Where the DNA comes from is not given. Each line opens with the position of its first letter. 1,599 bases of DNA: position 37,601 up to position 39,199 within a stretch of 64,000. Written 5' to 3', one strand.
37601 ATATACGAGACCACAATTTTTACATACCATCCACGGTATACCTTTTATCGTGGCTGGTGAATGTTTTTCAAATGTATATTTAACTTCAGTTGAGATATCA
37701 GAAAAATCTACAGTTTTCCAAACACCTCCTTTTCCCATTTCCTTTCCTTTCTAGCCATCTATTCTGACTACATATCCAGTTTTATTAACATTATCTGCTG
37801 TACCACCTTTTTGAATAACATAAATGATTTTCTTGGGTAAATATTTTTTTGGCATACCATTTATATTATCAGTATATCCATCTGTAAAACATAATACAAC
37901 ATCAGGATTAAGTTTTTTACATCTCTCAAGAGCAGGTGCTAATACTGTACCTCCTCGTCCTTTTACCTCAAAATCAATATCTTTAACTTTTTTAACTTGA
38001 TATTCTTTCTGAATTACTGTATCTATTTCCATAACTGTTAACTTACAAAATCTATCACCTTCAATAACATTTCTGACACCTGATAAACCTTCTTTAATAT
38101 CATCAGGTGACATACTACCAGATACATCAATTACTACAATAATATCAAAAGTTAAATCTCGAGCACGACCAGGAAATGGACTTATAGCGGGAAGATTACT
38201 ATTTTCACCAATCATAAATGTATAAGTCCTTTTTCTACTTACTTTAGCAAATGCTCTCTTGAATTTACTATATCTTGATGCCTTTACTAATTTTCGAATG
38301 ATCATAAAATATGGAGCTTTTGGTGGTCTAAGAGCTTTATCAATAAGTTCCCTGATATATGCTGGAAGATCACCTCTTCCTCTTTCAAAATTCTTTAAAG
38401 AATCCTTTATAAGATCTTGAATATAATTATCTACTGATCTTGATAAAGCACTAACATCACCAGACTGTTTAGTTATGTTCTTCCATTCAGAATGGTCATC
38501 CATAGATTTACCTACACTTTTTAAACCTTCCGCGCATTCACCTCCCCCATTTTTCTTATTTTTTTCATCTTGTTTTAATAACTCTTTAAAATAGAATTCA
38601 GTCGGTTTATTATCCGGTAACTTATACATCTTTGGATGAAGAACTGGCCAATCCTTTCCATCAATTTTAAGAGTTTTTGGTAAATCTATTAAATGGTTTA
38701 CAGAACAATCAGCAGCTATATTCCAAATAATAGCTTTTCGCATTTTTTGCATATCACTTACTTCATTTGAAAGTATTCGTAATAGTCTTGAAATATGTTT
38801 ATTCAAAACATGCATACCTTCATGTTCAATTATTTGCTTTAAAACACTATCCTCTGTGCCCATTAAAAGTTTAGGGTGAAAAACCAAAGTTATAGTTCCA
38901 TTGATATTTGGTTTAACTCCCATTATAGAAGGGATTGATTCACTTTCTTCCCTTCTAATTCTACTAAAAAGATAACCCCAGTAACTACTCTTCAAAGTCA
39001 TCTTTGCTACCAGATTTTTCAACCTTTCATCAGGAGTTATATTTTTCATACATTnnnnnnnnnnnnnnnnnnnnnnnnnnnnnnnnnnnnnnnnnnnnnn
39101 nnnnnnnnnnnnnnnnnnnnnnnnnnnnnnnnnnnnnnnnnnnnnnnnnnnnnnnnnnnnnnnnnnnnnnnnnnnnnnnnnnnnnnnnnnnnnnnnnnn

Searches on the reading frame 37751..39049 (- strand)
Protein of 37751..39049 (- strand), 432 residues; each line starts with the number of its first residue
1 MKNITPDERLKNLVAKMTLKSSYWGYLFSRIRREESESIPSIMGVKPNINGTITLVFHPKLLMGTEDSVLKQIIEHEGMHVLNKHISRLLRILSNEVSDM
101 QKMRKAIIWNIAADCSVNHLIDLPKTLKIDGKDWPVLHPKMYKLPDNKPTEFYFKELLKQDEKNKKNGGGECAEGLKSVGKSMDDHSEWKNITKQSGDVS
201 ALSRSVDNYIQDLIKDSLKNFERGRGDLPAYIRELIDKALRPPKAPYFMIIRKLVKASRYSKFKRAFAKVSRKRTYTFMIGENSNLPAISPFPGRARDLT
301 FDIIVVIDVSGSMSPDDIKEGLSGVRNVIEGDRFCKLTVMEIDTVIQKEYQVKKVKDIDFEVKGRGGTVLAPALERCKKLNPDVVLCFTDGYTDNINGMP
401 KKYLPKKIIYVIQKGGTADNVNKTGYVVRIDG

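Call 18: search_protein_families(library=phrogs, proteins=[window:37751-39049:-], max_evalue=0.001)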
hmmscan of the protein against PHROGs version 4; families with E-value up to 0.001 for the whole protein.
window:37751-39049:- (432 aa): 3 families
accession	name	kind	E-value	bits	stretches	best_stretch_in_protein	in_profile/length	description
phrog_1314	-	DNA, RNA and nucleotide metabolism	3.9e-54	185.2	1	8-430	13-390/394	HNH endonuclease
phrog_30358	-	unknown function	1.4e-06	29.4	1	285-402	62-176/204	-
phrog_32906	-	unknown function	2.4e-05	24.6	1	296-404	431-540/569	-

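Call 19: search_protein_families(library=pfam, proteins=[window:37751-39049:-], max_evalue=0.001)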
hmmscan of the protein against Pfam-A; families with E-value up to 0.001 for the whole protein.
window:37751-39049:- (432 aa): 2 families
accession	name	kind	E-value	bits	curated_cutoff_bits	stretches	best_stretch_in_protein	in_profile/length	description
PF09967.15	DUF2201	-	1.8e-12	47.9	26.4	1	303-414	1-108/123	VWA-like domain (DUF2201)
PF13203.12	DUF2201_N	-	1.6e-05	25.1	23.2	1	8-273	4-254/271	Putative metallopeptidase domain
